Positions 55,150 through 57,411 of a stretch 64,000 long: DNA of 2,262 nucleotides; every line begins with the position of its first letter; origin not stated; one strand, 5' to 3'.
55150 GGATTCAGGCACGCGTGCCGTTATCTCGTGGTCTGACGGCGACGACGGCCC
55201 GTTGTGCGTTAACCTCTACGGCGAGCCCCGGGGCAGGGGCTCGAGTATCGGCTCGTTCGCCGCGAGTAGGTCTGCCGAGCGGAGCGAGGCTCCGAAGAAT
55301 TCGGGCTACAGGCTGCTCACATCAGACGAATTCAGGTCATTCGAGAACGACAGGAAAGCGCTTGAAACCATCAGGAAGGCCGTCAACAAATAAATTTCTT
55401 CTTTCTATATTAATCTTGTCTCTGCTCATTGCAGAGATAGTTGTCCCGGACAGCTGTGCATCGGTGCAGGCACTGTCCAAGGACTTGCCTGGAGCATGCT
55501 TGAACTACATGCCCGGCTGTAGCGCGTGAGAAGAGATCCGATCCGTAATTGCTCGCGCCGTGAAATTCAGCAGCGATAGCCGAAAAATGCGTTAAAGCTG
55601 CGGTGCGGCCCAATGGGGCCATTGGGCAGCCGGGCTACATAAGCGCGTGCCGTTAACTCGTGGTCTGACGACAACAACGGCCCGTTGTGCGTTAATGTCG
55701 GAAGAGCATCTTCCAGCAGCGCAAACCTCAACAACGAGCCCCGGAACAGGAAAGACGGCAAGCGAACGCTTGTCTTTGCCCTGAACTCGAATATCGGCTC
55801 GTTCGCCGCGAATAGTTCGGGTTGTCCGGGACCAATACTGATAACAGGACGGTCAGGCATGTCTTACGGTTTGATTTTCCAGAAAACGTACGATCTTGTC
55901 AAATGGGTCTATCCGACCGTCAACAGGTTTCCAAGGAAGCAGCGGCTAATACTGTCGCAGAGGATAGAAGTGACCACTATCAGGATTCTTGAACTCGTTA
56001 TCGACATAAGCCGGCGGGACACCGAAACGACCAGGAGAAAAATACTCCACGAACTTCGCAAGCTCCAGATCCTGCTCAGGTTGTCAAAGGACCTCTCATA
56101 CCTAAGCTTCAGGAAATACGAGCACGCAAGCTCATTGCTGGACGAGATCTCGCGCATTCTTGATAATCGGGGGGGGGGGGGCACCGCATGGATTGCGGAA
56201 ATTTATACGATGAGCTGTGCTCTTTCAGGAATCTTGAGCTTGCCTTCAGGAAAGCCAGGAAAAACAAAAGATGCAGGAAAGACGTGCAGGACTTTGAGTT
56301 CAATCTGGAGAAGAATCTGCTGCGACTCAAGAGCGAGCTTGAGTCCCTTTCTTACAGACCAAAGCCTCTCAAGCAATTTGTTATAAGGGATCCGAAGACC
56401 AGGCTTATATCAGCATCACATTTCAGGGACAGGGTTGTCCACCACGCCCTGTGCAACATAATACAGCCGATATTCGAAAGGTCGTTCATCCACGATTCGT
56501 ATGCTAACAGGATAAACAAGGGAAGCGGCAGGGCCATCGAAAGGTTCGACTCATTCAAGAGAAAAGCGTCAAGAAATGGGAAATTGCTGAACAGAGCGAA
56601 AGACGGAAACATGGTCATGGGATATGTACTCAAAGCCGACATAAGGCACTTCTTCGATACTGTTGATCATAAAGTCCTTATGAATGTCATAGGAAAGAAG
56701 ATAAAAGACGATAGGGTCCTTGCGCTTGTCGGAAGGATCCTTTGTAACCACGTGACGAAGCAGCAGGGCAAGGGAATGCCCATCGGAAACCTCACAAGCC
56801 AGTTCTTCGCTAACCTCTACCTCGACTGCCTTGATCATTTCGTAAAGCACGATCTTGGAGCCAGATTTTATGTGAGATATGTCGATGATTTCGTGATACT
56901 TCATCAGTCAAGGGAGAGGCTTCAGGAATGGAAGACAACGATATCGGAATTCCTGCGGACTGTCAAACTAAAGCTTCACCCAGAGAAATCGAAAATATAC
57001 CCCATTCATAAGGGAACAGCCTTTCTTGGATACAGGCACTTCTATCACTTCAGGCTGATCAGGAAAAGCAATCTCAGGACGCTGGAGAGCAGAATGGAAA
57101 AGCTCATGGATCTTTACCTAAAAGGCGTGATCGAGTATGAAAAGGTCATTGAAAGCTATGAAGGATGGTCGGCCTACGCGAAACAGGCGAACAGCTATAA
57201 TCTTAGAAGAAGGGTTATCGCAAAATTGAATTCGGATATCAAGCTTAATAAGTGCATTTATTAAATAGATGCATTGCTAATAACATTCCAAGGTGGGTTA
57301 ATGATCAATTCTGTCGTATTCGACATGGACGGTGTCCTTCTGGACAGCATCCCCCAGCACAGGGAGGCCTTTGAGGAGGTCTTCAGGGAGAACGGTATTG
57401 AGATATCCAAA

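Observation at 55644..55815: The TR is 63 nt longer than the VR: two in-frame, hairpin-forming insertions absent from the target gene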

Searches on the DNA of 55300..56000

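Call 12: search_rna_families(source=window, start=55300, end=56000, threshold=evalue, max_evalue=1, show_alignments=3)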
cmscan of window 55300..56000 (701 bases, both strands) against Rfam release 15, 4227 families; matches with E-value up to 1: 1.
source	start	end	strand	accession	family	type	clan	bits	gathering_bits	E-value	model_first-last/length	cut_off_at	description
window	55465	55643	+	RF03019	RT-16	Gene; sRNA;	-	50.4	50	1e-06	1-158/158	no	RT-16 RNA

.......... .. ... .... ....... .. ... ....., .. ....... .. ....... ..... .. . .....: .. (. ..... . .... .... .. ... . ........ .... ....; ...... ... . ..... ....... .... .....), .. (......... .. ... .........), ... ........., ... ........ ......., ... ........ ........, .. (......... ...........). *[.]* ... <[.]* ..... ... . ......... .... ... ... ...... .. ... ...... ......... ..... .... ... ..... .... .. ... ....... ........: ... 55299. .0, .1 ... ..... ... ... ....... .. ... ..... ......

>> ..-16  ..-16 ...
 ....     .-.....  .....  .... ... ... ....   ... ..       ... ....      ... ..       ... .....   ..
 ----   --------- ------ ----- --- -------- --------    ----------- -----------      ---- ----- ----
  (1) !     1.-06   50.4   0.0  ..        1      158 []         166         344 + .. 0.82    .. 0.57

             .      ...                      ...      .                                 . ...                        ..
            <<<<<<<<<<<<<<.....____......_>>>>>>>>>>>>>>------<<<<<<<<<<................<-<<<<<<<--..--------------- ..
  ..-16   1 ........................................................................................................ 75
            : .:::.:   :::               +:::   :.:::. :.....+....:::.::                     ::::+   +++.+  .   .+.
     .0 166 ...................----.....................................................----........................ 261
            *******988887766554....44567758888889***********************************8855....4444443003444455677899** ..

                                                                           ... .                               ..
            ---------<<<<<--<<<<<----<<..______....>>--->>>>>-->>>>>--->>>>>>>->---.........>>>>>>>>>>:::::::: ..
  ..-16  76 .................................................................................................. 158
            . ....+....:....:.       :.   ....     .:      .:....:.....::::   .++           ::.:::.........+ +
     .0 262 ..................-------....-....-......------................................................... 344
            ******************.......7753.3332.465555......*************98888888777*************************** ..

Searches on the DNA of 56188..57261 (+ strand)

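Call 50: search_rna_families(sources=[L001, L002, L003, L016, L081, L087, L088, L089, L093, L094, L096, L098, L161, L162, L163, L164, L005, L014, L022, L017], threshold=gathering)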
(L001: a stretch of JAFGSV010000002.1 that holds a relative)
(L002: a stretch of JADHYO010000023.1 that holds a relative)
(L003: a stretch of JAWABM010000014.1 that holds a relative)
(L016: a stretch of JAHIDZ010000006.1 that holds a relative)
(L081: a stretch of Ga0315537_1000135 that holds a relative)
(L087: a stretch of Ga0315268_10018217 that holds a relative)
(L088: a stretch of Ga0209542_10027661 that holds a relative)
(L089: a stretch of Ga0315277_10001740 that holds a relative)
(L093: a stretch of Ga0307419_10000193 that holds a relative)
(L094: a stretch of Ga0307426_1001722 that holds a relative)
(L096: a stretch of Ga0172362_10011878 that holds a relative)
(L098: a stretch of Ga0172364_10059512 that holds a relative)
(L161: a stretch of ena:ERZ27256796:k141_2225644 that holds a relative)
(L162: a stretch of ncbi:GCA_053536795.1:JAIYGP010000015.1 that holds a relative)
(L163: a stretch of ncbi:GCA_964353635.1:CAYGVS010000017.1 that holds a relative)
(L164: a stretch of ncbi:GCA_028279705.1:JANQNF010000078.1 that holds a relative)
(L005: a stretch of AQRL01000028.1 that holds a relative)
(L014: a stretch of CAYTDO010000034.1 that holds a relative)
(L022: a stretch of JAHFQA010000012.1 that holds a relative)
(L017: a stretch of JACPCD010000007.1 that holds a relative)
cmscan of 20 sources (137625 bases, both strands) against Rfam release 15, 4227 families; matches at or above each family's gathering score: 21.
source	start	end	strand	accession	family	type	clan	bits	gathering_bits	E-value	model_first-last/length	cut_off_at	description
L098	1301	1444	+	RF03019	RT-16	Gene; sRNA;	-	97.5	50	4e-14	1-158/158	no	RT-16 RNA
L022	3647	3836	+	RF03019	RT-16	Gene; sRNA;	-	94.3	50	1.8e-13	1-158/158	no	RT-16 RNA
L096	2675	2819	+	RF03019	RT-16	Gene; sRNA;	-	90.8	50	9.6e-13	1-158/158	no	RT-16 RNA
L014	3666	3841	+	RF03019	RT-16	Gene; sRNA;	-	89.5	50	1.8e-12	1-158/158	no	RT-16 RNA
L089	2687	2830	+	RF03019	RT-16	Gene; sRNA;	-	87.1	50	5.7e-12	1-158/158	no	RT-16 RNA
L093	2636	2808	+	RF03019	RT-16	Gene; sRNA;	-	86.2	50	8.5e-12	1-158/158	no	RT-16 RNA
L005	1460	1648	+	RF03019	RT-16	Gene; sRNA;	-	82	50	6.4e-11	1-158/158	no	RT-16 RNA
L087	659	812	+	RF03019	RT-16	Gene; sRNA;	-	70.6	50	1.4e-08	1-158/158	no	RT-16 RNA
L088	734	954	+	RF03019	RT-16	Gene; sRNA;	-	67.9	50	5e-08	1-158/158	no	RT-16 RNA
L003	3657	3784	+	RF03019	RT-16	Gene; sRNA;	-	67.4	50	6.6e-08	1-158/158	no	RT-16 RNA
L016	3666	3795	+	RF03019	RT-16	Gene; sRNA;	-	64.6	50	2.4e-07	1-158/158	no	RT-16 RNA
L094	2603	2815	+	RF03019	RT-16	Gene; sRNA;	-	60.9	50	1.4e-06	1-158/158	no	RT-16 RNA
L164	2188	2336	+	RF03019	RT-16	Gene; sRNA;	-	60.1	50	2.1e-06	1-158/158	no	RT-16 RNA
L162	1741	1923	+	RF03019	RT-16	Gene; sRNA;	-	59.1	50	3.3e-06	1-158/158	no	RT-16 RNA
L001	3310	3506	+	RF03019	RT-16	Gene; sRNA;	-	58.8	50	3.8e-06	1-158/158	no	RT-16 RNA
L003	1143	1213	+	RF00005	tRNA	Gene; tRNA;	CL00001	56.3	29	3.9e-09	1-71/71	no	tRNA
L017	3723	3858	+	RF03019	RT-16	Gene; sRNA;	-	56.3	50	1.3e-05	1-158/158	no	RT-16 RNA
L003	1012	1095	+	RF00005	tRNA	Gene; tRNA;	CL00001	55.7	29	5.7e-09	1-71/71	no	tRNA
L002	3267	3485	+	RF03019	RT-16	Gene; sRNA;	-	52.1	50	9.1e-05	1-158/158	no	RT-16 RNA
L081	2308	2496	+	RF03019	RT-16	Gene; sRNA;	-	51.2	50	0.00014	1-158/158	no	RT-16 RNA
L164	1057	1160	+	RF00005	tRNA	Gene; tRNA;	CL00001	44.7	29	6.2e-06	1-71/71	no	tRNA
